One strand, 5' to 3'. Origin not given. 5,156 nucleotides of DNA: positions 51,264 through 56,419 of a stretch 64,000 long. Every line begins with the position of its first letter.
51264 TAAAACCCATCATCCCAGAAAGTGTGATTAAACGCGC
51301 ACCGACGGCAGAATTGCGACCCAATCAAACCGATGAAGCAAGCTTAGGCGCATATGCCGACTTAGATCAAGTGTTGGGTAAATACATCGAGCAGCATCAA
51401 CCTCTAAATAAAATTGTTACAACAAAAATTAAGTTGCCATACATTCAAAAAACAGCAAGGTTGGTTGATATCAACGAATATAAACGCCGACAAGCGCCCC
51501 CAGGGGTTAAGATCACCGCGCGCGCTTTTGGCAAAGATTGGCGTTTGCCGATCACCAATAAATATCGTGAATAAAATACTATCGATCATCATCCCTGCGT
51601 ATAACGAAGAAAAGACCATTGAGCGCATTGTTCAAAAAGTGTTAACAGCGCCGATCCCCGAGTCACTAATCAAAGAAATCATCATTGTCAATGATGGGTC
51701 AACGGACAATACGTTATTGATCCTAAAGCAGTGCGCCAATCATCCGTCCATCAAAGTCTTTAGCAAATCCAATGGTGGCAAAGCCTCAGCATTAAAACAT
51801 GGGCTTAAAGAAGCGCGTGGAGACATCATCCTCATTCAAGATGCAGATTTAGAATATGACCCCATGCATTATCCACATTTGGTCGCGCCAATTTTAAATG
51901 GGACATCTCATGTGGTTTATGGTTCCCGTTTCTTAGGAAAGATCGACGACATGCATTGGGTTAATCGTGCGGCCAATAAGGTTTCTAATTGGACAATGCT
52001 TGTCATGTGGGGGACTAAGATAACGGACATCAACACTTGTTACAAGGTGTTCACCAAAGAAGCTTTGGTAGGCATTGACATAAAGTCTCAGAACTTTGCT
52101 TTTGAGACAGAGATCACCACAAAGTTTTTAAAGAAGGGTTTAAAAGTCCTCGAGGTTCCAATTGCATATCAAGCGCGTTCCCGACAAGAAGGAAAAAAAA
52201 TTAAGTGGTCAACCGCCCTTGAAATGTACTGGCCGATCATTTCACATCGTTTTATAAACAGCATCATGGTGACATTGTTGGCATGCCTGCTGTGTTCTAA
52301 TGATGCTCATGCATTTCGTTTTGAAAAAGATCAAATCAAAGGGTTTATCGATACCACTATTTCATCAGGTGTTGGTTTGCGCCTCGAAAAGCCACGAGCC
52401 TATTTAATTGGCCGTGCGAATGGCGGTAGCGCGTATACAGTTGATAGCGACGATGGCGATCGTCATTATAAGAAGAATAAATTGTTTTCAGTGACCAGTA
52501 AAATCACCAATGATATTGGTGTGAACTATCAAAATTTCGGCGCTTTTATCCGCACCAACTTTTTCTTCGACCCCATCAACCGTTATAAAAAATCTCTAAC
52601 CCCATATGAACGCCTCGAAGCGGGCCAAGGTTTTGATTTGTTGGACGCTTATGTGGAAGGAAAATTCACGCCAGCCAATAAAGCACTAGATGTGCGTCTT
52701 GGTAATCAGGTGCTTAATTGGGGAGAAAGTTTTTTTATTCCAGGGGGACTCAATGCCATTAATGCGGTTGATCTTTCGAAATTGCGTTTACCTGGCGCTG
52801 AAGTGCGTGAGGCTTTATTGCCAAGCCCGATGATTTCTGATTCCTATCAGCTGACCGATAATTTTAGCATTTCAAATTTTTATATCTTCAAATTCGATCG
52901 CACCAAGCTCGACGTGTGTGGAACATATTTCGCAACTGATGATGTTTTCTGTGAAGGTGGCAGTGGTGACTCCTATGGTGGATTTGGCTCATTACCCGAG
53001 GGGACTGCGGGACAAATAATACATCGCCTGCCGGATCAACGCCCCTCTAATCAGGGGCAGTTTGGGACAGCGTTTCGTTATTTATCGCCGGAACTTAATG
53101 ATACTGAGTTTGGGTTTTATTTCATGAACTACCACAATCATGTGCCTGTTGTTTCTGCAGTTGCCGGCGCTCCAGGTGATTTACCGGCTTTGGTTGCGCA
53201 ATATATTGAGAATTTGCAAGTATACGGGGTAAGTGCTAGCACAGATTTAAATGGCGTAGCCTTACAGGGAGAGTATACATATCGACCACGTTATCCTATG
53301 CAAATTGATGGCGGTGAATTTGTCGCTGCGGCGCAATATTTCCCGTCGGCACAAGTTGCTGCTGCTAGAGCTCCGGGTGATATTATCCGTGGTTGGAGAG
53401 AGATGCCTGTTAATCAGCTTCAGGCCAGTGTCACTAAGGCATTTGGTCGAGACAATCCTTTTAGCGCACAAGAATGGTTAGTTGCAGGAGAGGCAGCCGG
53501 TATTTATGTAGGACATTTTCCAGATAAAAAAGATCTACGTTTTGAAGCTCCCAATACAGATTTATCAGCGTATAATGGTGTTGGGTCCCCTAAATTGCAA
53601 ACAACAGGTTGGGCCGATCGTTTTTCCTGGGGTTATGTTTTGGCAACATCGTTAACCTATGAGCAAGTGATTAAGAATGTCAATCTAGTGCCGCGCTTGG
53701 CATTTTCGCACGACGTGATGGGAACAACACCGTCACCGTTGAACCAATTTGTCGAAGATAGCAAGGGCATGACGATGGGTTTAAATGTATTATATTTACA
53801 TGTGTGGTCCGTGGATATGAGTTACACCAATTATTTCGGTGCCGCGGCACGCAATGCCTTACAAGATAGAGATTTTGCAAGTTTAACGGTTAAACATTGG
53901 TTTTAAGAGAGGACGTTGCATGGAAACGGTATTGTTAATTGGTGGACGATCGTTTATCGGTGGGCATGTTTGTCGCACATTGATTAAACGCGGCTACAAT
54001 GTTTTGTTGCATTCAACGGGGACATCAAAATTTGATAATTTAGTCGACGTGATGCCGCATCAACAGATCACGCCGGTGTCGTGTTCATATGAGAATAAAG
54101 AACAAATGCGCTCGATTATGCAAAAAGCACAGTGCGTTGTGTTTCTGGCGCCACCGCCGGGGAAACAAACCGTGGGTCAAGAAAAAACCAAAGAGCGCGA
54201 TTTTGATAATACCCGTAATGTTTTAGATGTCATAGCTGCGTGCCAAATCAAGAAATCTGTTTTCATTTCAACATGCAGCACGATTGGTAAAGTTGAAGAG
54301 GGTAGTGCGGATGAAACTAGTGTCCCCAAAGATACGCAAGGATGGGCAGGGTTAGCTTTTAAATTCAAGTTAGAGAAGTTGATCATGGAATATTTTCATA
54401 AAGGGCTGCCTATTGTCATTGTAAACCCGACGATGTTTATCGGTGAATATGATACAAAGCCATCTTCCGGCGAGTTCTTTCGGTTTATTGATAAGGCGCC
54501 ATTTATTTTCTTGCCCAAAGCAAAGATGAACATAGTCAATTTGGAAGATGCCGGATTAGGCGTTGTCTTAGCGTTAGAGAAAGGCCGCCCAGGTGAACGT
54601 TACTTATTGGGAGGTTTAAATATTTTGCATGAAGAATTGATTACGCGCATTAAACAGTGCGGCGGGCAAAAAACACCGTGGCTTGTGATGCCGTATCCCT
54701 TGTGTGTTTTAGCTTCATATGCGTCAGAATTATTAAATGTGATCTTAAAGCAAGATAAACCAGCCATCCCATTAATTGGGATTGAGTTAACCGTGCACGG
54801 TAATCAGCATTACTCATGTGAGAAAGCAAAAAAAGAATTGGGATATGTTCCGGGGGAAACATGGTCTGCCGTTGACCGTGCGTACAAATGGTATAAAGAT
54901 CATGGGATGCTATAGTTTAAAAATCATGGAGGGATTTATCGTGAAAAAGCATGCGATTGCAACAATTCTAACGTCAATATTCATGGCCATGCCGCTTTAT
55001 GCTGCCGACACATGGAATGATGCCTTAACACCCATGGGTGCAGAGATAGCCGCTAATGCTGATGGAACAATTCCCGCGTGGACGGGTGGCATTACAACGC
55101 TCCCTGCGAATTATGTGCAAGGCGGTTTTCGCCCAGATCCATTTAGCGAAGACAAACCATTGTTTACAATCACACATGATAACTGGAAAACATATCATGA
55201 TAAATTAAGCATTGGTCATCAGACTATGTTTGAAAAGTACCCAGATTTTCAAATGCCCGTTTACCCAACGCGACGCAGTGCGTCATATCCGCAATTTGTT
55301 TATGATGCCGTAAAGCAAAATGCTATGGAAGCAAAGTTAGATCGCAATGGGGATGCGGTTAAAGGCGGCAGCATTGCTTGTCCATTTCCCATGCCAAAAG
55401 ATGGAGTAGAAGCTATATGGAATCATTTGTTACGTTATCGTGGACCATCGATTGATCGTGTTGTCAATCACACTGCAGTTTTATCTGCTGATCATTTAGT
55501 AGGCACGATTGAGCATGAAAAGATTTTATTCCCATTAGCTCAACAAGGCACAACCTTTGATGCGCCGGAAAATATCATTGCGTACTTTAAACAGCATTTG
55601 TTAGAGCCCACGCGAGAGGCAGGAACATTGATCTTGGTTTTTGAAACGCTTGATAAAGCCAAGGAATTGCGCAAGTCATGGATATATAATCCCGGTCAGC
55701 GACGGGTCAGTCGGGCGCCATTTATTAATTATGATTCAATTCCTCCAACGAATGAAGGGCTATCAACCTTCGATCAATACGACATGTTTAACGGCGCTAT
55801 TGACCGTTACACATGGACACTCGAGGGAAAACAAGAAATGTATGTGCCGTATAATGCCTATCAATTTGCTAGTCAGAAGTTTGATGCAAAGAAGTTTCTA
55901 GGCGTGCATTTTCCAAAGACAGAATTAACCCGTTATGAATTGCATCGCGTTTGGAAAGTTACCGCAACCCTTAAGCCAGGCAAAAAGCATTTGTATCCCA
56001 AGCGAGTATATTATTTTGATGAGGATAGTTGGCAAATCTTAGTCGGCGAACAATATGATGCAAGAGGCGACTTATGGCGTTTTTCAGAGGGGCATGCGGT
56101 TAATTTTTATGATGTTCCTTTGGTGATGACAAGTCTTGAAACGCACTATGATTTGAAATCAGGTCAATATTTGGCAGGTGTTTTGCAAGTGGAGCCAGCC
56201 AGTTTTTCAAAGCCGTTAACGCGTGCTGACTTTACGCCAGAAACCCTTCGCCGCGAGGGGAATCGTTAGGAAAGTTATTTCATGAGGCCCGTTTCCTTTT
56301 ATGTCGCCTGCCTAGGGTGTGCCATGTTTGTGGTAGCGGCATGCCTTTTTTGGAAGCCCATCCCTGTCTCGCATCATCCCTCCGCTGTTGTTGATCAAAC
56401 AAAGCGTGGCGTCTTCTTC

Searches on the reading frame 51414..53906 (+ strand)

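Call 20: search_protein_families(library=pfam, proteins=[window:51414-53906:+], max_evalue=0.00001)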
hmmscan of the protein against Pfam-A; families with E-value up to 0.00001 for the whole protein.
window:51414-53906:+ (830 aa): 3 families
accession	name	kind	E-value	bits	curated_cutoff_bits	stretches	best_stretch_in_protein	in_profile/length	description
PF06980.17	DUF1302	-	4.6e-147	491.7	23.2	1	285-828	5-539/541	Protein of unknown function (DUF1302)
PF00535.33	Glycos_transf_2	-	2.4e-33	115.9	23.3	1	57-218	1-164/168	Glycosyl transferase family 2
PF13641.12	Glyco_tranf_2_3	-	9.7e-09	36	27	1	56-174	3-125/230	Glycosyltransferase like family 2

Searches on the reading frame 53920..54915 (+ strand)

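Call 77: search_protein_families(library=pfam, proteins=[window:53920-54915:+], max_evalue=0.0001)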
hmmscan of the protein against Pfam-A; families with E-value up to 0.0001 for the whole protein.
window:53920-54915:+ (331 aa): 4 families
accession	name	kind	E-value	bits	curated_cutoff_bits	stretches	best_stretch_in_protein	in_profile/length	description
PF01370.27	Epimerase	-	5.7e-19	68.9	20.9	1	4-231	1-240/240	NAD dependent epimerase/dehydratase family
PF01073.25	3Beta_HSD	-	1.4e-09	37.8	22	1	6-127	2-128/280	3-beta hydroxysteroid dehydrogenase/isomerase family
PF13460.12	NAD_binding_10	-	7.8e-08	32.8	27.2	1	8-176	1-149/184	NAD(P)H-binding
PF16363.11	GDP_Man_Dehyd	-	2.5e-06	27.6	27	1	5-134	1-145/332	GDP-mannose 4,6 dehydratase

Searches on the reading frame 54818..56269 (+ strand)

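Call 77: search_protein_families(library=pfam, proteins=[window:54818-56269:+], max_evalue=0.0001)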
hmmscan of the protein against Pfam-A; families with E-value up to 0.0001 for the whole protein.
window:54818-56269:+ (483 aa): 2 families
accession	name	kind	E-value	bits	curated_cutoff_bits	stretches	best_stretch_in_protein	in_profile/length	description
PF07044.18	DUF1329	-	2.7e-129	432.1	23.1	1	117-478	1-368/368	Protein of unknown function (DUF1329)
PF17131.11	LolA_like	-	9.2e-10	38.9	30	1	373-479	81-184/184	Outer membrane lipoprotein-sorting protein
